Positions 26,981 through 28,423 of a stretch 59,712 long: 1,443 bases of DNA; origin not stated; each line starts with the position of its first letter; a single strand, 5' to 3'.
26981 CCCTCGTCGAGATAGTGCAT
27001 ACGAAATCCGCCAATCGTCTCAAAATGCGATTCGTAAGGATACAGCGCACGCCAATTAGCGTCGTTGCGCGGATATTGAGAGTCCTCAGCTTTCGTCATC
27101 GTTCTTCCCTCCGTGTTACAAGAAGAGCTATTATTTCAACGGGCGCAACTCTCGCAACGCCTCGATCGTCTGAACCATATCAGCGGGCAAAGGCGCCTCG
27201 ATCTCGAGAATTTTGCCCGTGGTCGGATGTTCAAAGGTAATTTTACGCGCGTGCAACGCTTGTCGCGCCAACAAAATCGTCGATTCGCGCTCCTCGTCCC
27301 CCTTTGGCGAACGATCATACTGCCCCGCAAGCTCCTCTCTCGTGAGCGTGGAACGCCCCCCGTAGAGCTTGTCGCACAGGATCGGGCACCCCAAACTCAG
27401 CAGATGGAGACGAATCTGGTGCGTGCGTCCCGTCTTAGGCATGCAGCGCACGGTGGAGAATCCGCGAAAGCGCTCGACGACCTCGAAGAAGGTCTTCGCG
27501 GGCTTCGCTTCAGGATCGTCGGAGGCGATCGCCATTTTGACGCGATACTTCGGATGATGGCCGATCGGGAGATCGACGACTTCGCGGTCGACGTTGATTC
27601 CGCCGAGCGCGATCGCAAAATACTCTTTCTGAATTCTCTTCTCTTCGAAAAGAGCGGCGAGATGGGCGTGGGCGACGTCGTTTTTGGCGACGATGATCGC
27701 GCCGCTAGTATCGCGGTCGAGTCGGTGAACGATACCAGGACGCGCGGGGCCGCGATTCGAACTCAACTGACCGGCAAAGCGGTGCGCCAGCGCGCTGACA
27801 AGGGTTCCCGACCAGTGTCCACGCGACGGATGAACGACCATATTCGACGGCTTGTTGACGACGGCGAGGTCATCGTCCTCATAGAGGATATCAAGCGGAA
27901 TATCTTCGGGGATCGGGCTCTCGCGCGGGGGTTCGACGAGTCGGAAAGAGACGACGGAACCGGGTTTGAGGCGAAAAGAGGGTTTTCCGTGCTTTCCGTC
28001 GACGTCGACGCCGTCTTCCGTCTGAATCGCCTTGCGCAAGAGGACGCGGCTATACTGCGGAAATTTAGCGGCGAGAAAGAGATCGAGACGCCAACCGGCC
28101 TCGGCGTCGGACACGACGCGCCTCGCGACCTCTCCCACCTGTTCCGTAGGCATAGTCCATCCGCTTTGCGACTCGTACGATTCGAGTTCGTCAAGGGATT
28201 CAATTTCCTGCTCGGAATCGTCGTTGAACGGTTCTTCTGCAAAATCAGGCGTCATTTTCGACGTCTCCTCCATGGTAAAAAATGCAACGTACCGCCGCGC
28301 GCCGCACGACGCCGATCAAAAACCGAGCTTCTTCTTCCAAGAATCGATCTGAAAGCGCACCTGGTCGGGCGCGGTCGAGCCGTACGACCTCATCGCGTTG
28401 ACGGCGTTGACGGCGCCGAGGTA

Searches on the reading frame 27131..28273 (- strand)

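Call 65: search_protein_families(library=pfam, proteins=[window:27131-28273:-], max_evalue=0.001)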
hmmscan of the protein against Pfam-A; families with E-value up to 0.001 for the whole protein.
window:27131-28273:- (380 aa): 2 families
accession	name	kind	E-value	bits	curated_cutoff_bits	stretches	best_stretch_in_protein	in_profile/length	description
PF00849.27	PseudoU_synth_2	-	1.5e-31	110.1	26.8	1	135-292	1-151/152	RNA pseudouridylate synthase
PF01479.30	S4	-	0.00016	21.8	22.8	1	62-108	2-48/48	S4 domain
